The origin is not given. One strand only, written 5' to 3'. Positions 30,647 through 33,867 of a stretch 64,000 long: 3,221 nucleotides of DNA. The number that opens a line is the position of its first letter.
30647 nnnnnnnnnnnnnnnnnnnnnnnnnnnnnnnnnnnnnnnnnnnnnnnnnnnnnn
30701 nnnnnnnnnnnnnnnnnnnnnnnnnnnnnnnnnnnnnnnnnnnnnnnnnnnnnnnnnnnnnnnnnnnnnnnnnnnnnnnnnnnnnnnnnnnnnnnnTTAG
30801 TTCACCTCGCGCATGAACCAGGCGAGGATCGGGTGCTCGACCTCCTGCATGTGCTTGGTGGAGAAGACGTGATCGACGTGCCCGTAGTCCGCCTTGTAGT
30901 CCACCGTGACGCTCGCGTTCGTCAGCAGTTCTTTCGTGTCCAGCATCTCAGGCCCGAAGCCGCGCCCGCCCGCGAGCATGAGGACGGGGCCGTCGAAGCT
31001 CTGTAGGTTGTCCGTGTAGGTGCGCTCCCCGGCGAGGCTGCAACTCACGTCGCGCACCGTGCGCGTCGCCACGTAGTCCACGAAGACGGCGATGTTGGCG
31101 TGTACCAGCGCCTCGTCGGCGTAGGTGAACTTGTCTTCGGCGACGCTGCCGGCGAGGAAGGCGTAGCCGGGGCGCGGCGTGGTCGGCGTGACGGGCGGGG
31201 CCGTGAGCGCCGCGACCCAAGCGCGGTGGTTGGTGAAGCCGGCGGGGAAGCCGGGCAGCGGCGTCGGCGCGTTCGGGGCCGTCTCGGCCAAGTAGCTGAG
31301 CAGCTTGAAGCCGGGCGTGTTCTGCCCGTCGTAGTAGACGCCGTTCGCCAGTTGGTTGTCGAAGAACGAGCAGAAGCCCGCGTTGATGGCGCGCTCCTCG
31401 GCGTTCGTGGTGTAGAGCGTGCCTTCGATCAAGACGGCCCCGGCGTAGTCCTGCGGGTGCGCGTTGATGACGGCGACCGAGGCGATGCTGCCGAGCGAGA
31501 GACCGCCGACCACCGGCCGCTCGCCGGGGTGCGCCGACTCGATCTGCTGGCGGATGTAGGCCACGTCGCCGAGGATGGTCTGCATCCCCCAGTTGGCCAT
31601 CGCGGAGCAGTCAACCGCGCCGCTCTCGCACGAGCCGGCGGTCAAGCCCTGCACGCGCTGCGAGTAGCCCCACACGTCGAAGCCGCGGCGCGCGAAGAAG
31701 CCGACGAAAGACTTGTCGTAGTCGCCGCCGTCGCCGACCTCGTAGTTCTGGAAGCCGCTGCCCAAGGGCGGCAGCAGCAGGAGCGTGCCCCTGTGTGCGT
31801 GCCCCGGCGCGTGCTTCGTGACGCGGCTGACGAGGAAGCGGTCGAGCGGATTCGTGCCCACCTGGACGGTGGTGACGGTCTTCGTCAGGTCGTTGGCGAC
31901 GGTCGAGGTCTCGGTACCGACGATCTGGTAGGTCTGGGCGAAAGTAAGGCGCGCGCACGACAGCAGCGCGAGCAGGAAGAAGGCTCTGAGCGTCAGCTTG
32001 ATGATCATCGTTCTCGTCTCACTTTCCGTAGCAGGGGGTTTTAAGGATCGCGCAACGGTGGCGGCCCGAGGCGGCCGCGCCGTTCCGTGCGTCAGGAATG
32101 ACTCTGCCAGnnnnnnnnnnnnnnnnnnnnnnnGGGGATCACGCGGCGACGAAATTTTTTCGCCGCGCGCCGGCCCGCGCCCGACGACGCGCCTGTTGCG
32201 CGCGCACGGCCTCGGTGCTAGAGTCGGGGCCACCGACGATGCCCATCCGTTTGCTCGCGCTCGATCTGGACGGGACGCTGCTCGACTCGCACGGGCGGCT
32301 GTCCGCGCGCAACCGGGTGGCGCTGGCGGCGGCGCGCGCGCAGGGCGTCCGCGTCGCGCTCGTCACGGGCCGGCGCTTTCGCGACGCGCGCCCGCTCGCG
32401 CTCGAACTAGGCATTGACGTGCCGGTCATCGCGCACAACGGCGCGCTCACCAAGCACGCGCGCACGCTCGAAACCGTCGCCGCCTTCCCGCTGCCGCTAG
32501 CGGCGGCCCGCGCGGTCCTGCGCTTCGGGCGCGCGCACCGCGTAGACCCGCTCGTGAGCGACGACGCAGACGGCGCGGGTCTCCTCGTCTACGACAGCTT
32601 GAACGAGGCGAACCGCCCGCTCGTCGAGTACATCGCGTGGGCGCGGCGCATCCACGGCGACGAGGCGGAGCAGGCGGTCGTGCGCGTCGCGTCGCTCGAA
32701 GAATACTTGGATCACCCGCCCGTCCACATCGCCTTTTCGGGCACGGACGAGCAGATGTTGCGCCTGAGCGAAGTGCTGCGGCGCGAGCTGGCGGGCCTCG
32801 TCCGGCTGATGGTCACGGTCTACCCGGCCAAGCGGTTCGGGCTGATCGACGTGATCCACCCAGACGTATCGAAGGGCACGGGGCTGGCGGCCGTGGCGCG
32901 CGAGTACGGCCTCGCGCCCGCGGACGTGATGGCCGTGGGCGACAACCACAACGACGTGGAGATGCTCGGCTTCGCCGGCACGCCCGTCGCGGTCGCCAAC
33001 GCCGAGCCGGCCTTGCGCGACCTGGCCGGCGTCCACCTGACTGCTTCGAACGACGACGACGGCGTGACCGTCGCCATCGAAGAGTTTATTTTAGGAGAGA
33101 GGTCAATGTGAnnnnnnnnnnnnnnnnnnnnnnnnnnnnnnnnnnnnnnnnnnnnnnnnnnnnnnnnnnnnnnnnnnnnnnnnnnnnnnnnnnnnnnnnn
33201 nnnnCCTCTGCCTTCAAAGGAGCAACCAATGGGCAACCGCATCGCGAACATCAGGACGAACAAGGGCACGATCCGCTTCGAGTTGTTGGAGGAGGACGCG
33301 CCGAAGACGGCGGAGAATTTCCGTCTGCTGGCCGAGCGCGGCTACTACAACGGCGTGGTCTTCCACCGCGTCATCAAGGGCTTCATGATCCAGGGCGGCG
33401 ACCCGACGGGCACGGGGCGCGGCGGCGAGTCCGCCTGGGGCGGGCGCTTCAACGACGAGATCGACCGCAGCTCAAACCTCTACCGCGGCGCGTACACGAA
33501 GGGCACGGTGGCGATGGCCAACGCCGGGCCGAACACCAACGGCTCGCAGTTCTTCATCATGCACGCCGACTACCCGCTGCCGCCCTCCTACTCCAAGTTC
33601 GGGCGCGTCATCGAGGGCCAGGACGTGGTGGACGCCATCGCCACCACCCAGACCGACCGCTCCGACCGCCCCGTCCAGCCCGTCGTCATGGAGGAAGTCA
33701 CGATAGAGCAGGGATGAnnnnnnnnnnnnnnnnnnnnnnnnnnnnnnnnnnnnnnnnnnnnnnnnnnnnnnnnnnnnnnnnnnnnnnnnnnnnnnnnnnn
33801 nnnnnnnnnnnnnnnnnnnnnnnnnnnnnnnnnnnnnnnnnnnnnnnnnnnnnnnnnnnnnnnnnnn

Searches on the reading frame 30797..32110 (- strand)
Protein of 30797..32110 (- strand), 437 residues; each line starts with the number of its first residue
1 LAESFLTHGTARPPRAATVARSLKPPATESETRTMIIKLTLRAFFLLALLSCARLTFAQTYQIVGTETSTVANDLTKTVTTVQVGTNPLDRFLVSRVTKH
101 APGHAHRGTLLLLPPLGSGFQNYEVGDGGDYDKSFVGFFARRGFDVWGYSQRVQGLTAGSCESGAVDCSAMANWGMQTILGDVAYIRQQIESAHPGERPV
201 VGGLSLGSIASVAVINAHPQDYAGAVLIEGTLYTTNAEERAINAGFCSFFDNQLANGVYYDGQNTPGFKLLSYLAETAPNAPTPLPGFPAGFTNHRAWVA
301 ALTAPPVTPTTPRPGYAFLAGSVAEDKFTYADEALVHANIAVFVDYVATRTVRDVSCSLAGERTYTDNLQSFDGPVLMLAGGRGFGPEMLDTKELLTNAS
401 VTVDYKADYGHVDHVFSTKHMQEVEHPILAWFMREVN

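Call 48: search_protein_families(library=pfam, proteins=[window:30797-32110:-], max_evalue=0.0001)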
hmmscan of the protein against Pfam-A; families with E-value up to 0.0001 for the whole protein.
window:30797-32110:- (437 aa): 1 family
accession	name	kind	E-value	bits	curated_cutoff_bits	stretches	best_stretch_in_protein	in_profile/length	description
PF12146.15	Hydrolase_4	-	9.3e-06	25.5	27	1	131-228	20-107/239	Serine aminopeptidase, S33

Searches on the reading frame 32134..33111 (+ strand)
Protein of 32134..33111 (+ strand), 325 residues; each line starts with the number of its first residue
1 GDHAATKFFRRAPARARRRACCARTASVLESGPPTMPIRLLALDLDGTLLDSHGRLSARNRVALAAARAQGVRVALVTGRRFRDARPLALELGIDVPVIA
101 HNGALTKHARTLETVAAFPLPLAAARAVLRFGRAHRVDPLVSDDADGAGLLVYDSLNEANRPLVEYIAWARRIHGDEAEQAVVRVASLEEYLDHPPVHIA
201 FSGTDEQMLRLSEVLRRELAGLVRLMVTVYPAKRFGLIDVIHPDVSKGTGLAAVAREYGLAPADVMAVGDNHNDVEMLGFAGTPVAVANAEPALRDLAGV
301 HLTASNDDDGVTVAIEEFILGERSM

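Call 48: search_protein_families(library=pfam, proteins=[window:32134-33111:+], max_evalue=0.0001)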
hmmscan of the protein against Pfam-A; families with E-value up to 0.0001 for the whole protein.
window:32134-33111:+ (325 aa): 4 families
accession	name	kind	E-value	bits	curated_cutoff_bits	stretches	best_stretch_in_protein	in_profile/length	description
PF08282.18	Hydrolase_3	-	5.6e-46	157.8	20.9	1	41-315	1-255/255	haloacid dehalogenase-like hydrolase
PF05116.19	S6PP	-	3.6e-12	46.8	20.3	1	202-296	123-216/247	Sucrose-6F-phosphate phosphohydrolase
PF00702.32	Hydrolase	-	2.1e-11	45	26.4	1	244-282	153-191/191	haloacid dehalogenase-like hydrolase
PF12710.13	HAD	-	4.5e-07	30.9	27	0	63-117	93-151/189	haloacid dehalogenase-like hydrolase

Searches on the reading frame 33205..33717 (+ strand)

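Call 48: search_protein_families(library=pfam, proteins=[window:33205-33717:+], max_evalue=0.0001)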
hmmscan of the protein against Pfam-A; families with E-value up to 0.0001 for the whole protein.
window:33205-33717:+ (170 aa): 1 family
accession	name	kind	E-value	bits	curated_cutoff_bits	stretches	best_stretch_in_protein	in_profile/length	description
PF00160.26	Pro_isomerase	-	1e-45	156.3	21.7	1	15-166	3-158/159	Cyclophilin type peptidyl-prolyl cis-trans isomerase/CLD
